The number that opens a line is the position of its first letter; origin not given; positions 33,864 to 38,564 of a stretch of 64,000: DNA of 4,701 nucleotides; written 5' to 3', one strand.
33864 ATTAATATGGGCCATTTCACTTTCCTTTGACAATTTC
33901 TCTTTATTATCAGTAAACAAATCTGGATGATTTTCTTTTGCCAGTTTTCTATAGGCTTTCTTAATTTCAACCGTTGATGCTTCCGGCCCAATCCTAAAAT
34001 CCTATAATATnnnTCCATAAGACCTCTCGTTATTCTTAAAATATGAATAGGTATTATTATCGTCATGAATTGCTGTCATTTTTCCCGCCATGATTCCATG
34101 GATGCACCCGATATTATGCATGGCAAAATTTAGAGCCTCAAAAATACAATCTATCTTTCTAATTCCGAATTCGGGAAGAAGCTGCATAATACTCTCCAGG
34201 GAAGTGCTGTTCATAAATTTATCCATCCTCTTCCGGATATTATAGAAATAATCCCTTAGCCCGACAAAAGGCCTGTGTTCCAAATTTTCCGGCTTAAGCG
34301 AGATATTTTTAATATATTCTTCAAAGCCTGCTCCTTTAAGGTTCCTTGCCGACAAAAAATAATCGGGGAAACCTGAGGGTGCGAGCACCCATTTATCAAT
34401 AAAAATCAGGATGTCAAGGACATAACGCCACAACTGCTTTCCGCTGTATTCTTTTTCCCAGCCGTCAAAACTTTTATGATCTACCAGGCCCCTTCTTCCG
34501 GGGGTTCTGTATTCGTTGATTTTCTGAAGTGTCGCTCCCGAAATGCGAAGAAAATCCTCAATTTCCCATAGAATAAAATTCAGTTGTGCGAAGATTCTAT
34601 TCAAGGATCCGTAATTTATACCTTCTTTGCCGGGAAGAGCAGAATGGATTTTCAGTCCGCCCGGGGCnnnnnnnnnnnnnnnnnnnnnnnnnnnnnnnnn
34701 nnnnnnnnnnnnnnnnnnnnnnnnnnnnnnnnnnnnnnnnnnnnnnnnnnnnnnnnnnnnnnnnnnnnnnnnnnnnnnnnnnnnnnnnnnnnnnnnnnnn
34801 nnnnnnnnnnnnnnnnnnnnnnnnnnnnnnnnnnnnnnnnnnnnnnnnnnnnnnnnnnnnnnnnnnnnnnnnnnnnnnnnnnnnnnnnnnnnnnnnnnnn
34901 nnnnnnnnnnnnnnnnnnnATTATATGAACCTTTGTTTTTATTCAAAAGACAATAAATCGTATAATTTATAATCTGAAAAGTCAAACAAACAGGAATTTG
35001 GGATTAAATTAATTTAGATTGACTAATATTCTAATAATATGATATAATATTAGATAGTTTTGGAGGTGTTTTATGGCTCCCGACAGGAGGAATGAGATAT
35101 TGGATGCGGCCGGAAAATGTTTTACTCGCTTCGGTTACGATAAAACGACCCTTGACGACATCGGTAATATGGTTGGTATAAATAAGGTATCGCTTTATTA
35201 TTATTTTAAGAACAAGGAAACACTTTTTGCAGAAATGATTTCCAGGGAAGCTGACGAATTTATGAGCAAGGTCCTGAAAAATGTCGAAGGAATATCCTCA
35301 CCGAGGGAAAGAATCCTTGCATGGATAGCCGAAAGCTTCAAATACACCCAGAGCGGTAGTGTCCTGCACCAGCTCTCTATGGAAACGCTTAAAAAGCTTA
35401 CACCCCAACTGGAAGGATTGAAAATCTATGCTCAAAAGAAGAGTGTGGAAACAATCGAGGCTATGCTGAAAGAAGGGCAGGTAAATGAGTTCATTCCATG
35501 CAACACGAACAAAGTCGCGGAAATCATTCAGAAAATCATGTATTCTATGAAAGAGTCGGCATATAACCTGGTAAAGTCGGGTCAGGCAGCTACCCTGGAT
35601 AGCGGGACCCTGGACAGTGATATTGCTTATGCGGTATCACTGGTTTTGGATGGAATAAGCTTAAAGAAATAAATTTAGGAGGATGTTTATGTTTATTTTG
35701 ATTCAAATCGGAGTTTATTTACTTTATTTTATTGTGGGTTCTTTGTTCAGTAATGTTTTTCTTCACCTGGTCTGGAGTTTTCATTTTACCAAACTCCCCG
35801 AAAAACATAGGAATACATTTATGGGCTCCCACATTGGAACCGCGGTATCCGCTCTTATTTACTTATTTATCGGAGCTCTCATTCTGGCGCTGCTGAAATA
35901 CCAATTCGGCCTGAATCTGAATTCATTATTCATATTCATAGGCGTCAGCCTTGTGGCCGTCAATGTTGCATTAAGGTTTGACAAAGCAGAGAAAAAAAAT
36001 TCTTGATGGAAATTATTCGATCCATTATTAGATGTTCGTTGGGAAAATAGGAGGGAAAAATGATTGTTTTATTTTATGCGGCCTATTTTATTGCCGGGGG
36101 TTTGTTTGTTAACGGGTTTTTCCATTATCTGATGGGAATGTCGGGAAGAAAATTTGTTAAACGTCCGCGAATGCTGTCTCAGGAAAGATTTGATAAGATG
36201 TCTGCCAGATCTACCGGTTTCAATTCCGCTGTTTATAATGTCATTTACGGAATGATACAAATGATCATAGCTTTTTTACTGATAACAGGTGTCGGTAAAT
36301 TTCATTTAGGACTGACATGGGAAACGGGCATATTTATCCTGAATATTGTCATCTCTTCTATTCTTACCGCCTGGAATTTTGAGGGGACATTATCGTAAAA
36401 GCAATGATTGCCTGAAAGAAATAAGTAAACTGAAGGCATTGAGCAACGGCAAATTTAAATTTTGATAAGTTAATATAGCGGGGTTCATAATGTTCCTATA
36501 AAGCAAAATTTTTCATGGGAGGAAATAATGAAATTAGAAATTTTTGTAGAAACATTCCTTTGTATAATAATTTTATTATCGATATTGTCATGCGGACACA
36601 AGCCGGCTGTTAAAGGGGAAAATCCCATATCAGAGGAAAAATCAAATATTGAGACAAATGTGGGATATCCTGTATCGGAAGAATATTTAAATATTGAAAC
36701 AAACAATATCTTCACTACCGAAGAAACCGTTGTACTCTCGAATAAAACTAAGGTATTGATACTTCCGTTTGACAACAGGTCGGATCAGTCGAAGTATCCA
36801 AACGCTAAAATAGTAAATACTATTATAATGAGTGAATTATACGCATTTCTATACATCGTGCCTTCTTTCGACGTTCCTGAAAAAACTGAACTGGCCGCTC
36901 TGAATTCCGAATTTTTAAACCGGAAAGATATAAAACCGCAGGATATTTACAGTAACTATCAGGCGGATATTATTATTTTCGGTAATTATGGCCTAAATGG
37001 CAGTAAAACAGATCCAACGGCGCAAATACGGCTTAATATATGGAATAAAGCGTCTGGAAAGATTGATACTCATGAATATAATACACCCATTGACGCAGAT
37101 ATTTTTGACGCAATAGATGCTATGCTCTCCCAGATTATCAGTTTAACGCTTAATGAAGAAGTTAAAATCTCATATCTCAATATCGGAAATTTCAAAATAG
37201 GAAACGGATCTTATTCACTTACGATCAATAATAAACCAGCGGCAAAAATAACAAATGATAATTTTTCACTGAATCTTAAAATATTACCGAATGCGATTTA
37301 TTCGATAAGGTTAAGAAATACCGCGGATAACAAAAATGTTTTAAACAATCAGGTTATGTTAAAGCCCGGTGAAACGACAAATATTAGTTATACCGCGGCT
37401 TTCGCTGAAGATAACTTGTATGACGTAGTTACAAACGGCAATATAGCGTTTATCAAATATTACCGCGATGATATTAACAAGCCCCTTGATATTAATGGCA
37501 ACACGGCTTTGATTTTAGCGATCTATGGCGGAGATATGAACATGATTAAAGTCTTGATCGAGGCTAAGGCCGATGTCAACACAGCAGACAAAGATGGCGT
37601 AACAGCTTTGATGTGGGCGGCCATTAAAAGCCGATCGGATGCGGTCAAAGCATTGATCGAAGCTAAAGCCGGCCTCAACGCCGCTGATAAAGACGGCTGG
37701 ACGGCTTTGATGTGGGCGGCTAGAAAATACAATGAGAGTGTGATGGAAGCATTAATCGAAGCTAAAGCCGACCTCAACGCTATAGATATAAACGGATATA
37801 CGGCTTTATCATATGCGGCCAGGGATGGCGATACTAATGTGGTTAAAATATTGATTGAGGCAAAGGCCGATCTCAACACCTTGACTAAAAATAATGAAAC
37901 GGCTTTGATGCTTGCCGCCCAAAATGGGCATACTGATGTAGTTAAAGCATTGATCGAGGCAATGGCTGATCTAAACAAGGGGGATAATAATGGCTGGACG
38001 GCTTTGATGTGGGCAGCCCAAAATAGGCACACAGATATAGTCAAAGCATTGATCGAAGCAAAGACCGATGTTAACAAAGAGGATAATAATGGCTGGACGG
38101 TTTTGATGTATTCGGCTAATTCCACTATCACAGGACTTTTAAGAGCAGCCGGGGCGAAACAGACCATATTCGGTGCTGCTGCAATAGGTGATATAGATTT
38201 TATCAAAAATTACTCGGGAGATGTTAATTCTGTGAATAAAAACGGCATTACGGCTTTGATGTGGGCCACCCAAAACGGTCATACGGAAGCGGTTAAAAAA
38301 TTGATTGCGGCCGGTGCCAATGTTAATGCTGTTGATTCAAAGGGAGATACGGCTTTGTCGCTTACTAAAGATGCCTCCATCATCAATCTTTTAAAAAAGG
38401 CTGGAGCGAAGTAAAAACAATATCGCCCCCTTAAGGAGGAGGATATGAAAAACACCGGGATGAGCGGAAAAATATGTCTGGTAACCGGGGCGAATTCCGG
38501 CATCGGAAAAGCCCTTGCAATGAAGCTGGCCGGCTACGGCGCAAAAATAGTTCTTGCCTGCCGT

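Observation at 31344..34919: J-domain / J-domain / SIR2-TPR cassette: candidate undescribed NADase-type defence or stress module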

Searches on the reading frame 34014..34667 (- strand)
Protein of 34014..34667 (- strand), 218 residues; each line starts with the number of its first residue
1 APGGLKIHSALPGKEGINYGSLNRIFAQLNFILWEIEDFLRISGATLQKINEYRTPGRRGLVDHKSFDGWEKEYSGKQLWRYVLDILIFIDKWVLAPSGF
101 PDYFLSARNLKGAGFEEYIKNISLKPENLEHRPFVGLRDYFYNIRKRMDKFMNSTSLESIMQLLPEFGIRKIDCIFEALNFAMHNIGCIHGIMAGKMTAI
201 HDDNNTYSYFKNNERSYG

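Call 89: search_protein_representatives(protein=window:34014-34667:-)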
Query: 218 residues. Proteins with E-value up to 0.001 (for the whole library): 106; up to 1e-10: 78; up to 1e-30: 3. The best 106 are listed.
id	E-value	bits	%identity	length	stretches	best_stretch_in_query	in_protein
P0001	5.9e-147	503.7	100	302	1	1-218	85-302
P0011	5.7e-35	137.5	46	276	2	69-196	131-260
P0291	1.3e-31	126.5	43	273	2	68-199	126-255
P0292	3.5e-30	121.8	43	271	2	81-218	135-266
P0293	9.0e-30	120.5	40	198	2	65-212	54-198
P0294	9.6e-30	120.4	44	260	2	82-199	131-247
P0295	1.1e-28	116.9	36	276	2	72-198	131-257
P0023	1.4e-28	116.6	43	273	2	78-193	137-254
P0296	3.0e-28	115.5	40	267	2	73-198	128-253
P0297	3.4e-28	115.3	42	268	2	79-188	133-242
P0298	6.8e-28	114.3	48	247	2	86-188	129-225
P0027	1.3e-27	113.4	37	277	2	69-197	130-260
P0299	2.2e-26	109.4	36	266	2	61-197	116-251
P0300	2.6e-26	109.1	41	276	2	75-210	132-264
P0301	5.3e-26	108.1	36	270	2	66-211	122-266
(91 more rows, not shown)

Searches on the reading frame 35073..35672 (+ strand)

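Call 54: search_protein_families(library=pfam, proteins=[window:35073-35672:+], max_evalue=0.001)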
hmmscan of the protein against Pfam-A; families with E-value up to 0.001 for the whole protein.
window:35073-35672:+ (199 aa): 2 families
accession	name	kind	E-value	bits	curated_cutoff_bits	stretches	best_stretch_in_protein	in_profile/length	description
PF00440.29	TetR_N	-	1.4e-14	54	24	1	9-55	1-47/47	Bacterial regulatory proteins, tetR family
PF13022.12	HTH_Tnp_1_2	-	9.3e-05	23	27.9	1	22-71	24-71/122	Helix-turn-helix of insertion element transposase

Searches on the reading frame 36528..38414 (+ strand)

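Call 54: search_protein_families(library=pfam, proteins=[window:36528-38414:+], max_evalue=0.001)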
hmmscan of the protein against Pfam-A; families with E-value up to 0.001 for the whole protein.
window:36528-38414:+ (628 aa): 7 families
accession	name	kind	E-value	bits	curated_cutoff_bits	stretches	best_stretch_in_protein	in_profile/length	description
PF12796.13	Ank_2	-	4.4e-63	210.3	27.3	4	447-519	20-90/90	Ankyrin repeats (3 copies)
PF00023.36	Ank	-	1.5e-56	185.6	21.1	6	572-603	1-32/33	Ankyrin repeat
PF13637.12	Ank_4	-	4.2e-51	170.2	22.7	8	427-476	1-50/50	Ankyrin repeats (many copies)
PF13606.12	Ank_3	-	2.3e-41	134.8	22.3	2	488-516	1-29/30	Ankyrin repeat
PF13857.12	Ank_5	-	2e-37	127.2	27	5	442-493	1-53/56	Ankyrin repeats (many copies)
PF23745.1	ANK_LRRK2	-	4.5e-05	23.8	27.5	0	424-506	32-110/130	LRRK2 ANK repeat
PF24521.3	Ank_KRIT1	-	5.7e-05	23.3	80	0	426-512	21-108/149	KRIT1 ankyrin-repeats domain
